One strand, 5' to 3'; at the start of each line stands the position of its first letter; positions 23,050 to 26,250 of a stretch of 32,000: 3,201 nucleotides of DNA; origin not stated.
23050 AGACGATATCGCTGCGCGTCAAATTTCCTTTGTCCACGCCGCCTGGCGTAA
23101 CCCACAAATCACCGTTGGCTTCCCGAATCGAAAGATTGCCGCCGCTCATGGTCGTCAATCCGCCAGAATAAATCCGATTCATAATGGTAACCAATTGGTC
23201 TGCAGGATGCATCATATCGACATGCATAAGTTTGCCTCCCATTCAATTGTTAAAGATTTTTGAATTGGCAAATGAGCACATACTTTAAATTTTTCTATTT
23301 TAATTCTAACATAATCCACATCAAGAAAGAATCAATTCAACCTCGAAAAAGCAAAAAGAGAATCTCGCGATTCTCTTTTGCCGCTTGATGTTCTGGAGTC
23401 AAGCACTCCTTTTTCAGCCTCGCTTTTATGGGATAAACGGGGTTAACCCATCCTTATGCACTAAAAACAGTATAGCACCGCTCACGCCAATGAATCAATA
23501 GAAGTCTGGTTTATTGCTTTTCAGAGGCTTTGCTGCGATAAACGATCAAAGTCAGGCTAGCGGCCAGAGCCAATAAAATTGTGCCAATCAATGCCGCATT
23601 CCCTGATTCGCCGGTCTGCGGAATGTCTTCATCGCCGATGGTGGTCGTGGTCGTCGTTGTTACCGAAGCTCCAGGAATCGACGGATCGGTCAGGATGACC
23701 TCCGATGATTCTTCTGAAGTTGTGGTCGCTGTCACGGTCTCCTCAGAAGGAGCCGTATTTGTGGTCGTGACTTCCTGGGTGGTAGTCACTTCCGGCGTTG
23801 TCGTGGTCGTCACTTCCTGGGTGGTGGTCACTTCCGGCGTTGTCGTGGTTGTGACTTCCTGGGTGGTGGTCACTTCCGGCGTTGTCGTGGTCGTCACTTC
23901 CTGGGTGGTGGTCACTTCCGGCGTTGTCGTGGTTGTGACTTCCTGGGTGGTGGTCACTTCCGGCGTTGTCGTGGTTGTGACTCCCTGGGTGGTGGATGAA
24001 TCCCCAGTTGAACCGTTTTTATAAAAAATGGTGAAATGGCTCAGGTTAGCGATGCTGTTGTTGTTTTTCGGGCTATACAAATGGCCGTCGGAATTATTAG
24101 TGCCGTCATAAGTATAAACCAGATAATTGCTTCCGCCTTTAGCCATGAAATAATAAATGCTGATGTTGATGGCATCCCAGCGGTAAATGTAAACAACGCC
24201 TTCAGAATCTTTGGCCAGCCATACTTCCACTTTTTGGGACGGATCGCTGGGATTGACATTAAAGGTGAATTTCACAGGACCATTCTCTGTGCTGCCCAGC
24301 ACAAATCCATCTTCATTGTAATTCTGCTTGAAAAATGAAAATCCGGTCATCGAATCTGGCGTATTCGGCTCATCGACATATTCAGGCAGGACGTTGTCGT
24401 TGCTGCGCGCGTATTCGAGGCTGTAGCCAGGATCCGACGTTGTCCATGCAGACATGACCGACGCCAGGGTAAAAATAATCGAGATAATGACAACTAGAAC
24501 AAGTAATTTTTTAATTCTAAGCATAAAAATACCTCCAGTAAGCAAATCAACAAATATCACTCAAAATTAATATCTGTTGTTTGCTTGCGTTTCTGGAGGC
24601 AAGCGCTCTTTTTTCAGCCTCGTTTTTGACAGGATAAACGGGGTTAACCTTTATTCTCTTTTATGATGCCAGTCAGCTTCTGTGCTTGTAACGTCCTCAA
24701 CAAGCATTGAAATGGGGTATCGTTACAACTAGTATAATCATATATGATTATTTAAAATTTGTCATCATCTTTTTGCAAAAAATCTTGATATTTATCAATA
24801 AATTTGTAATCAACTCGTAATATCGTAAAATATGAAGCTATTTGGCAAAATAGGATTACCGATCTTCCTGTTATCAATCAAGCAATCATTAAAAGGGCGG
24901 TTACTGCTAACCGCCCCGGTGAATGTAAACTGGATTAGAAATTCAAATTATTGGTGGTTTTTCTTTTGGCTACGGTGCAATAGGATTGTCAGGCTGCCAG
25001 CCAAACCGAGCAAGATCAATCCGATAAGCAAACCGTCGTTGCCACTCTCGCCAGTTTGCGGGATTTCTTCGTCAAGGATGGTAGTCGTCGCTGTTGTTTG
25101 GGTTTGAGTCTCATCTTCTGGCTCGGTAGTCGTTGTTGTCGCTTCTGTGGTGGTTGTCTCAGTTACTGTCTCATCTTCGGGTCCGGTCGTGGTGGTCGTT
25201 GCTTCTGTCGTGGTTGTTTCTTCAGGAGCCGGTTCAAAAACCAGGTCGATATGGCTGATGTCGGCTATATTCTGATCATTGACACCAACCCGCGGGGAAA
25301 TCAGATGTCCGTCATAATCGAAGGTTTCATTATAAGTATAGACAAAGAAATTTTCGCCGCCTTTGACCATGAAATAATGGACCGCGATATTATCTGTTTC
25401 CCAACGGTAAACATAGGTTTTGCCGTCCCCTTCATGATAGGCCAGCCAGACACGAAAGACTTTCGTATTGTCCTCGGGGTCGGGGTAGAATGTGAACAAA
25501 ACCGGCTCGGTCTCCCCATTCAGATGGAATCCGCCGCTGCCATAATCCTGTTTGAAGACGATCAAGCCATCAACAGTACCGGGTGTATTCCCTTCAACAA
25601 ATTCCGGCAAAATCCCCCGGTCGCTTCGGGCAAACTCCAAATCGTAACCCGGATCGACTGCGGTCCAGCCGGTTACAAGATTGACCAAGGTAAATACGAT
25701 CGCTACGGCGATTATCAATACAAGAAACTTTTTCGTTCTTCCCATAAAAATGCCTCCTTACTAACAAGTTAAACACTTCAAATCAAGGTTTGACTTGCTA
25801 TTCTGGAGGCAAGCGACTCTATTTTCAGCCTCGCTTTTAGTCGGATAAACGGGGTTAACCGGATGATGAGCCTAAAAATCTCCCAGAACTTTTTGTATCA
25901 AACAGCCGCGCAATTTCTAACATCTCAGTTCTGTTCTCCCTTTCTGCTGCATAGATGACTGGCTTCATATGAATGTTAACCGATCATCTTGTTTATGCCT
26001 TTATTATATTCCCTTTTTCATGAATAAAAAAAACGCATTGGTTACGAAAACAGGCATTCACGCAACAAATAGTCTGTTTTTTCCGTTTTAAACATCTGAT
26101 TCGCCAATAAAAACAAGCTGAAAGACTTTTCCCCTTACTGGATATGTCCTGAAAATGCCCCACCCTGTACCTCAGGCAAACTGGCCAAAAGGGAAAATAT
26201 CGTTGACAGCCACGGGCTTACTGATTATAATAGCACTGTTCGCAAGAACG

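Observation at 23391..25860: Three copies of a ~58-nt conserved leader RNA motif containing an anti-Shine-Dalgarno segment, upstream of surface-protein genes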

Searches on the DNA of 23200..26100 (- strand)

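Call 7: search_rna_families(source=window, start=23200, end=26100, threshold=evalue, max_evalue=10, show_alignments=6)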
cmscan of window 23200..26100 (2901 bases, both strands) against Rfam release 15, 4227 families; matches with E-value up to 10: 2.
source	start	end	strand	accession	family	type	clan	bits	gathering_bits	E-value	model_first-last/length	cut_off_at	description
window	25699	25843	-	RF02111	IS009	Gene;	-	19.2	117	0.13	1-199/199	no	IS009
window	23688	23742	+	RF00282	SNORD48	Gene; snRNA; snoRNA; CD-box;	-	14.7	36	5.7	1-63/63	no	Small nucleolar RNA SNORD48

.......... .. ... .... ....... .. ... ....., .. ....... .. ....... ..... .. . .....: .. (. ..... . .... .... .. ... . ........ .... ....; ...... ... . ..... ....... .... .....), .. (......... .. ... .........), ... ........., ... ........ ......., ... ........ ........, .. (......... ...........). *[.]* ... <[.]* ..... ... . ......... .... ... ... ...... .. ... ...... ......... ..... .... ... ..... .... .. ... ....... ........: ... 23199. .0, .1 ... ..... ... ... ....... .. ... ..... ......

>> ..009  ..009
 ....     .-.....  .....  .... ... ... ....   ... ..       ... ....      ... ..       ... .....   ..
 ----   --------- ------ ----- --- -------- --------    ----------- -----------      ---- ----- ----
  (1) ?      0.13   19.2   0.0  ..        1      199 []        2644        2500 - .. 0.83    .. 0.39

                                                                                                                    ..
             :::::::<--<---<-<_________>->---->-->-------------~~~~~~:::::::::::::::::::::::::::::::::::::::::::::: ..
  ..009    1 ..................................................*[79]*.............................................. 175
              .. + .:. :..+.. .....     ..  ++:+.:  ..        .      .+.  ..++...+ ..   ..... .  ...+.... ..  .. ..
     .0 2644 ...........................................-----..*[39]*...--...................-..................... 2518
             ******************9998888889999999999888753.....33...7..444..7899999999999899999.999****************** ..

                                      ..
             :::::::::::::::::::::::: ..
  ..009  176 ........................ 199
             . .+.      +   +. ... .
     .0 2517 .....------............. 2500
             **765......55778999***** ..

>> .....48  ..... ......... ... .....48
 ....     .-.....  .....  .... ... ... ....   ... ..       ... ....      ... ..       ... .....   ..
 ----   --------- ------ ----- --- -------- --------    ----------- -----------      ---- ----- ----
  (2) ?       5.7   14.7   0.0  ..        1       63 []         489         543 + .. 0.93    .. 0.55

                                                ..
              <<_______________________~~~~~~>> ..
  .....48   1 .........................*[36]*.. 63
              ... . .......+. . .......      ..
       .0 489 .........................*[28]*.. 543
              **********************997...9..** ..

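Call 25: build_rna_model(alignment_id=A3, structure=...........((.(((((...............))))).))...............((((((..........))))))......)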
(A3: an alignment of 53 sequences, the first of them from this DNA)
Model R1 built from alignment A3 (53 sequences, 85 columns); structure: as given.
model positions 77; base pairs 13; branch points 1; effective number of sequences 4.21; information 0.734 bits per position. Calibrated on 0.2 Mb of random sequence (short: E-values are rough).
structure used (alignment columns):
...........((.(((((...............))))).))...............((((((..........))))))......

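Call 26: search_with_rna_model(model_id=R1, sources=[window, L001, L002, L004, L006, L007, L008, L010, L011, L012, L014, L015, L017, L018, L019, L020, L022, L023, L025, L026, L030, L031, L032, L035, L036, L037, L039, L040, L045, L046, L049, L052, L053, L054, L055, L056, L058, L059, L061, L062, L063, L064, L065, L066, L067, L068, L071, L072, L073, L005, L009, L013, L016, L021, L024, L027, L028, L029, L033, L034, L038, L041, L042, L043, L044, L047, L048, L050, L051, L057, L060, L069, L070], max_evalue=1, make_alignment=true)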
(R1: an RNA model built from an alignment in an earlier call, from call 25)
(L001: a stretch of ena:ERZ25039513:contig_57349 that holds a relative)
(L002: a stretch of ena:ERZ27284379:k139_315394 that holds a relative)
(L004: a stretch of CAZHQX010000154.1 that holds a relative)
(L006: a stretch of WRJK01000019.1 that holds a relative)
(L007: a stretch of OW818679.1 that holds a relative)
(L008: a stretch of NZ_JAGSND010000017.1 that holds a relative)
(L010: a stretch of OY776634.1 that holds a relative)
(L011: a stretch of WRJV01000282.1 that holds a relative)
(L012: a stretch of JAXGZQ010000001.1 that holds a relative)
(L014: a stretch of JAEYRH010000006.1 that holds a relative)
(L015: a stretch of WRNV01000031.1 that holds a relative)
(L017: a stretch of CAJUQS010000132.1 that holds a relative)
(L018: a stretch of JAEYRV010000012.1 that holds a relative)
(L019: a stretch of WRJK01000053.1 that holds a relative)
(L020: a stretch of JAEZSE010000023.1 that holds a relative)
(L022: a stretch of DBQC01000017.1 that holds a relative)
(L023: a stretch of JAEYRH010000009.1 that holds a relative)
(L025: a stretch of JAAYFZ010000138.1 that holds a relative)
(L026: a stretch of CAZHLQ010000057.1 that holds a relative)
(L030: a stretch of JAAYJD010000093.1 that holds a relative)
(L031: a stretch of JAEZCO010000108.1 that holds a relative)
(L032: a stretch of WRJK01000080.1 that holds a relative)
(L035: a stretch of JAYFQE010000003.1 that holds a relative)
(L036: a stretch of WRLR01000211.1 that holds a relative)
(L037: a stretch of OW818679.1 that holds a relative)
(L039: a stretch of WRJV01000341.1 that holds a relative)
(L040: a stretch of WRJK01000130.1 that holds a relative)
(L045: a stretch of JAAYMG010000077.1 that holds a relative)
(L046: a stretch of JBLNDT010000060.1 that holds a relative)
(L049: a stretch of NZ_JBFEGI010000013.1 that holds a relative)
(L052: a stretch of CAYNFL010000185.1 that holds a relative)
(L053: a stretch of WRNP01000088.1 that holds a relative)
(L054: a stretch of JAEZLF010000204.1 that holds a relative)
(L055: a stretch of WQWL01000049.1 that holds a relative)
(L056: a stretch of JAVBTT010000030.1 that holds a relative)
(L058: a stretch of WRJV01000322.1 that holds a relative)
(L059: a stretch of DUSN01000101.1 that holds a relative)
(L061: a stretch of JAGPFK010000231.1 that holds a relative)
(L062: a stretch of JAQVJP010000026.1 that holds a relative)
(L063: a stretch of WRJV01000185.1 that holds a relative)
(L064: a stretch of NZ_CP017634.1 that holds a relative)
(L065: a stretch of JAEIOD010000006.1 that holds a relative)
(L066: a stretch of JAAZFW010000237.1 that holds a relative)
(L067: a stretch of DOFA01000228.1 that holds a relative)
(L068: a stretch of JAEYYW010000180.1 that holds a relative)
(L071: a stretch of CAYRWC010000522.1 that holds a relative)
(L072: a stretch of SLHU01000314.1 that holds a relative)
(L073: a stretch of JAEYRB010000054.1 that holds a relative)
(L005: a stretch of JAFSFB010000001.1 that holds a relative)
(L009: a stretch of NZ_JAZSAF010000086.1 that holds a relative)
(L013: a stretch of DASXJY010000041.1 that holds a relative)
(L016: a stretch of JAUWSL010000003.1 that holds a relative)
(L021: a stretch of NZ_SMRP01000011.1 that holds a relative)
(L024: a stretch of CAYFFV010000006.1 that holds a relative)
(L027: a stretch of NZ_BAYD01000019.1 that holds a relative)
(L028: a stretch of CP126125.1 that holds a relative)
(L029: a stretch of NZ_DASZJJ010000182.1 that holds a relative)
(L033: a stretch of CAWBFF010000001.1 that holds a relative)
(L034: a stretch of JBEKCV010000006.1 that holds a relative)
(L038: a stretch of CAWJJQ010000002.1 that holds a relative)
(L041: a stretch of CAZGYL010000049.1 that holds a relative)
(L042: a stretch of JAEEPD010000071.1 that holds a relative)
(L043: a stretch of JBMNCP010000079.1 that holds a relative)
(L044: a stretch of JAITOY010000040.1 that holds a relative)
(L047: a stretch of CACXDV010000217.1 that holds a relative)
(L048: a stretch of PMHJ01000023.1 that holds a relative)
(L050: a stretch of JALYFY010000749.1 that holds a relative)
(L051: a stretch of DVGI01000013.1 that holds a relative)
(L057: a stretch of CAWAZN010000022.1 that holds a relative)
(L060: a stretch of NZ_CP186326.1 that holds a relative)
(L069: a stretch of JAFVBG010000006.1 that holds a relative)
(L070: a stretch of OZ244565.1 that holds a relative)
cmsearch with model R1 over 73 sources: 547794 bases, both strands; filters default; matches with E-value up to 1: 82.
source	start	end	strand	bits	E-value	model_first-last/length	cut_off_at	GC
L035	6576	6652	-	81.4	8e-27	1-77/77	no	0.47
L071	289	367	+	79.8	3.2e-26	1-77/77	no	0.44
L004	2046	2120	+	78.4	9.9e-26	1-77/77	no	0.44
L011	6200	6276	-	77.8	1.7e-25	1-77/77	no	0.53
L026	1120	1193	-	77.7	1.8e-25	1-77/77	no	0.38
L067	1854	1928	+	77.2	2.8e-25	1-77/77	no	0.44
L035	1240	1318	-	77.2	2.9e-25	1-77/77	no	0.46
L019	5822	5898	-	76.9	3.5e-25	1-77/77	no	0.53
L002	10194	10270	+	76.9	3.5e-25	1-77/77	no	0.51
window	24577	24654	-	76.6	4.4e-25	1-77/77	no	0.44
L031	1780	1856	-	76.6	4.6e-25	1-77/77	no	0.52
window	23377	23453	-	76.5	4.8e-25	1-77/77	no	0.48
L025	620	694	-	76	7.5e-25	1-77/77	no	0.44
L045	1674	1750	-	75.9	8.1e-25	1-77/77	no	0.51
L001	11052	11128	+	75.6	1.1e-24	1-77/77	no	0.45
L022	7700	7776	-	75.2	1.5e-24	1-77/77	no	0.53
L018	3774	3849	-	75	1.7e-24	1-77/77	no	0.51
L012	194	270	-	74.9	1.9e-24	1-77/77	no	0.44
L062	7842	7916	+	74.9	2e-24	1-77/77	no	0.47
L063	34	110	+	74.8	2e-24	1-77/77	no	0.48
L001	9902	9975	+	74.5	2.7e-24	1-77/77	no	0.5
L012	2454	2530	-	74.4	2.8e-24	1-77/77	no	0.45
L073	878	954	-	74.3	3.2e-24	1-77/77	no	0.38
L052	899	973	-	74.1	3.7e-24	1-77/77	no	0.48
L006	2553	2629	-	73.8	4.6e-24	1-77/77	no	0.49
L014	1947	2020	-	73.3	7.5e-24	1-77/77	no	0.53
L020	2851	2924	+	73.3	7.5e-24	1-77/77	no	0.53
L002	9048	9121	+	73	9.1e-24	1-77/77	no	0.47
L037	4652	4727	-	73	9.4e-24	1-77/77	no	0.37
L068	5855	5928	+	72.8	1.1e-23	1-77/77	no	0.54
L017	3745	3820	+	72.2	1.9e-23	1-77/77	no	0.57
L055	3647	3723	-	71.9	2.3e-23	1-77/77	no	0.48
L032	2329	2405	+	71.5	3.2e-23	1-77/77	no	0.47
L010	1407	1482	-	71.4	3.5e-23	1-77/77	no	0.45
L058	6034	6107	-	71.3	3.8e-23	1-77/77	no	0.5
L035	6389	6465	-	70.8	5.9e-23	1-77/77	no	0.49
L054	1996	2069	+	70.7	6.3e-23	1-77/77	no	0.35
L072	1937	2013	-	70.6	7.3e-23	1-77/77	no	0.45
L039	2422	2498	-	70.2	9.6e-23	1-77/77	no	0.51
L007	7915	7990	-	69.8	1.4e-22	1-77/77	no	0.43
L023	1953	2025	-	67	1.4e-21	1-77/77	no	0.53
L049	2887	2963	-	67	1.4e-21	1-77/77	no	0.42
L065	3928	3999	-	66.3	2.6e-21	1-77/77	no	0.46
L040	735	808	-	65.9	3.6e-21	1-77/77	no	0.46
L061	2875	2958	+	65.1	7.1e-21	1-77/77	no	0.46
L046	3627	3698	+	64.8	9e-21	1-77/77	no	0.44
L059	1088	1164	+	64.3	1.4e-20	1-77/77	no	0.51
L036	2989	3065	+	64.2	1.5e-20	1-77/77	no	0.52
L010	1708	1784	-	63.2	3.4e-20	1-77/77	no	0.45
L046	2527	2598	+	62.2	8.4e-20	1-77/77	no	0.5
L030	299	383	+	61.1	2.1e-19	1-77/77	no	0.48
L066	641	724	+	59.8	5.8e-19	1-77/77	no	0.52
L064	4552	4630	+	57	6.3e-18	1-77/77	no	0.51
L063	3632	3705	+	56.4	1.1e-17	1-77/77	no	0.53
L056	3518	3615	-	55.8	1.7e-17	1-77/77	no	0.58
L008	3344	3413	-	55.5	2.3e-17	1-77/77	no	0.57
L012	2067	2143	-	52.9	2e-16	1-77/77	no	0.45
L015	4757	4832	+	52.6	2.5e-16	1-77/77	no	0.49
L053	272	348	-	50.5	1.5e-15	1-77/77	no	0.53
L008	3306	3341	-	27.3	4.2e-07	36-71/77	no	0.44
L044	5760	5850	+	25.1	2.7e-06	1-77/77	no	0.59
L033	4668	4746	-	24.5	4.3e-06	1-77/77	no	0.63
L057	1396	1464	+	24.1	6.4e-06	1-77/77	no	0.51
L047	5977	6062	-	23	1.6e-05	1-77/77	no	0.47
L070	188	267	+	22.9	1.6e-05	1-77/77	no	0.61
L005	5082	5154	+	20.1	0.00019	1-77/77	no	0.51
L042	2338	2407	+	18.5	0.00068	1-77/77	no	0.57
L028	5384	5475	+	17.5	0.0015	1-77/77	no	0.46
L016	6486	6560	+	17.1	0.0021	1-77/77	no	0.45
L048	3917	4013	-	16.9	0.0027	1-77/77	no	0.68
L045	1751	1784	-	16.6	0.0034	36-71/77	no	0.41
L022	7777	7841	-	15.6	0.008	1-77/77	no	0.38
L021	5481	5537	-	15.4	0.009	1-77/77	no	0.63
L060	2976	3039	+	15.1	0.012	1-77/77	no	0.39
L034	5753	5851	-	13.1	0.065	1-77/77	no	0.61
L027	7761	7817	+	11.6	0.23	1-77/77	no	0.63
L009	2652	2713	+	10.5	0.55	1-77/77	no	0.58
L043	4671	4726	-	10.5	0.56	1-77/77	no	0.55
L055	3689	3712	+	10.4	0.63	12-35/77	no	0.58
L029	1319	1391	+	10.3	0.64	1-77/77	no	0.63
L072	1978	2002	+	10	0.84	12-35/77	no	0.52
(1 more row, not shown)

Alignment A4: 82 matches aligned to the model, 141 columns, each read 5' to 3' on its own strand. Consensus structure (alignment columns), stored with it:
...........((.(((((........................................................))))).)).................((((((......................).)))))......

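Call 41: search_with_rna_model(model_id=R1, sources=[window, L001, L002, L004, L006, L007, L008, L010, L011, L012, L014, L015, L017, L018, L019, L022, L023, L025, L026, L030, L031, L032, L035, L036, L037, L039, L040, L045, L046, L049, L052, L053, L054, L055, L056, L058, L059, L061, L062, L063, L064, L065, L066, L067, L068, L071, L072, L073], max_evalue=1e-10, make_alignment=true)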
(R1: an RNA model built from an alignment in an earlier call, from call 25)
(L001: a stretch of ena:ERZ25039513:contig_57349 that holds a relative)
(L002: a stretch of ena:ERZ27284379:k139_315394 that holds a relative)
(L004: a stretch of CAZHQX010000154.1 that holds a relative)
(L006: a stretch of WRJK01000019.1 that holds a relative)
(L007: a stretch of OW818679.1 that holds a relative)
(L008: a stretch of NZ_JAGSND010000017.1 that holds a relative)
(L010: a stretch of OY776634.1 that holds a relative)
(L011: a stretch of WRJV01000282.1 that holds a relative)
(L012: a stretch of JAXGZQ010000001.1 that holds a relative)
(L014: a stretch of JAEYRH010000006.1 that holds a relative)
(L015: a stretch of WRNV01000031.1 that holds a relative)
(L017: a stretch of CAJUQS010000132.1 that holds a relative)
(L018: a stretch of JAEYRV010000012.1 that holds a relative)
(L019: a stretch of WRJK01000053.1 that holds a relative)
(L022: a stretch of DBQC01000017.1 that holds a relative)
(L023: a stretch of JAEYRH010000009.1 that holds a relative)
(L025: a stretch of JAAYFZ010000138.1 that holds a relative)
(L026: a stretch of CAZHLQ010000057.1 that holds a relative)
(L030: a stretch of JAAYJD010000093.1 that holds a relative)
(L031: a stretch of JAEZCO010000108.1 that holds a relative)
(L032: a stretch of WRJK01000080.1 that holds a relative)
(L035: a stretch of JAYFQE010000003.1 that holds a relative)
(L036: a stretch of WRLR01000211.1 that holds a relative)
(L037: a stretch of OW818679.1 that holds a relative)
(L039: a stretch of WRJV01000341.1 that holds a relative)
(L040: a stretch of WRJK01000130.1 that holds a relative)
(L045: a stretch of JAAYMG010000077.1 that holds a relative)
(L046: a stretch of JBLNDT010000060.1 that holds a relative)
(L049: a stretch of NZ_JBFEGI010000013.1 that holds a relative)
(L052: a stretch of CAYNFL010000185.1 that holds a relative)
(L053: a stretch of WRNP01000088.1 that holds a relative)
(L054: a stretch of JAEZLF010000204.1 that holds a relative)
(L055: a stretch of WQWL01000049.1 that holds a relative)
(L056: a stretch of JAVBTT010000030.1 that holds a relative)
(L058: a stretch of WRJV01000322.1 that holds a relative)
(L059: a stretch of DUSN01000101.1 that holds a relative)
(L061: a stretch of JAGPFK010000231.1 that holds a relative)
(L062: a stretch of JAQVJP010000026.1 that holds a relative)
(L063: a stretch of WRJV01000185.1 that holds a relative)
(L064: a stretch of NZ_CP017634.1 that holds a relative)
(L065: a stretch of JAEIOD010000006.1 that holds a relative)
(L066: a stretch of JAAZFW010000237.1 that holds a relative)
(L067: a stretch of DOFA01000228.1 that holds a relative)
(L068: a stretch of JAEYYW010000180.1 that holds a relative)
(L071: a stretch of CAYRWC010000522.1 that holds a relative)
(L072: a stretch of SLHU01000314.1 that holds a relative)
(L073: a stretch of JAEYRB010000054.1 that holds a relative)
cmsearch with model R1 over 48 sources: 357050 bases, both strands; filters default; matches with E-value up to 1e-10: 59.
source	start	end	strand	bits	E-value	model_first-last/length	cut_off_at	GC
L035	6576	6652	-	81.4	5.2e-27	1-77/77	no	0.47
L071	289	367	+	79.8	2.1e-26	1-77/77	no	0.44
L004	2046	2120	+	78.4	6.4e-26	1-77/77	no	0.44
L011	6200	6276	-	77.8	1.1e-25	1-77/77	no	0.53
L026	1120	1193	-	77.7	1.2e-25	1-77/77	no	0.38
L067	1854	1928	+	77.2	1.8e-25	1-77/77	no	0.44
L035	1240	1318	-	77.2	1.9e-25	1-77/77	no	0.46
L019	5822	5898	-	76.9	2.2e-25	1-77/77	no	0.53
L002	10194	10270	+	76.9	2.3e-25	1-77/77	no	0.51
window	24577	24654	-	76.6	2.9e-25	1-77/77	no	0.44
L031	1780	1856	-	76.6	3e-25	1-77/77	no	0.52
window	23377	23453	-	76.5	3.1e-25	1-77/77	no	0.48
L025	620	694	-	76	4.9e-25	1-77/77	no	0.44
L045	1674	1750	-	75.9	5.3e-25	1-77/77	no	0.51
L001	11052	11128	+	75.6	7e-25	1-77/77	no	0.45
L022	7700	7776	-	75.2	9.6e-25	1-77/77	no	0.53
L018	3774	3849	-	75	1.1e-24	1-77/77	no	0.51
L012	194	270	-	74.9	1.2e-24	1-77/77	no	0.44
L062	7842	7916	+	74.9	1.3e-24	1-77/77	no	0.47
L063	34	110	+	74.8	1.3e-24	1-77/77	no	0.48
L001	9902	9975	+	74.5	1.8e-24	1-77/77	no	0.5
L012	2454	2530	-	74.4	1.8e-24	1-77/77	no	0.45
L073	878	954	-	74.3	2.1e-24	1-77/77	no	0.38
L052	899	973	-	74.1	2.4e-24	1-77/77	no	0.48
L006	2553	2629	-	73.8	3e-24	1-77/77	no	0.49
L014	1947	2020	-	73.3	4.9e-24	1-77/77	no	0.53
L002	9048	9121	+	73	5.9e-24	1-77/77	no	0.47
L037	4652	4727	-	73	6.1e-24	1-77/77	no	0.37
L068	5855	5928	+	72.8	7.4e-24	1-77/77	no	0.54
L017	3745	3820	+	72.2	1.2e-23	1-77/77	no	0.57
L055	3647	3723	-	71.9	1.5e-23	1-77/77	no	0.48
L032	2329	2405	+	71.5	2.1e-23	1-77/77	no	0.47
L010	1407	1482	-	71.4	2.3e-23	1-77/77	no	0.45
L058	6034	6107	-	71.3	2.5e-23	1-77/77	no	0.5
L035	6389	6465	-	70.8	3.8e-23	1-77/77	no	0.49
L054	1996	2069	+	70.7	4.1e-23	1-77/77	no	0.35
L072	1937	2013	-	70.6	4.7e-23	1-77/77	no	0.45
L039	2422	2498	-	70.2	6.3e-23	1-77/77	no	0.51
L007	7915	7990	-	69.8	9e-23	1-77/77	no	0.43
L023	1953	2025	-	67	9.1e-22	1-77/77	no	0.53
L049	2887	2963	-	67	9.4e-22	1-77/77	no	0.42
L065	3928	3999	-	66.3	1.7e-21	1-77/77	no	0.46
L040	735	808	-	65.9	2.3e-21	1-77/77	no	0.46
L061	2875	2958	+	65.1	4.6e-21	1-77/77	no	0.46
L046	3627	3698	+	64.8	5.9e-21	1-77/77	no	0.44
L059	1088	1164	+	64.3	9.1e-21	1-77/77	no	0.51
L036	2989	3065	+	64.2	1e-20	1-77/77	no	0.52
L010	1708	1784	-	63.2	2.2e-20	1-77/77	no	0.45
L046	2527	2598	+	62.2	5.5e-20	1-77/77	no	0.5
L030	299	383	+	61.1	1.4e-19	1-77/77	no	0.48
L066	641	724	+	59.8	3.8e-19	1-77/77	no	0.52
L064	4552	4630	+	57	4.1e-18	1-77/77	no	0.51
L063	3632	3705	+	56.4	7.1e-18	1-77/77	no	0.53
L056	3518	3615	-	55.8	1.1e-17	1-77/77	no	0.58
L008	3344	3413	-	55.5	1.5e-17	1-77/77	no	0.57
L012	2067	2143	-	52.9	1.3e-16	1-77/77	no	0.45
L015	4757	4832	+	52.6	1.6e-16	1-77/77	no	0.49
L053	272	348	-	50.5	9.5e-16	1-77/77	no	0.53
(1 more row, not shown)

Alignment A5: 59 matches aligned to the model, 112 columns, each read 5' to 3' on its own strand. Consensus structure (alignment columns), stored with it:
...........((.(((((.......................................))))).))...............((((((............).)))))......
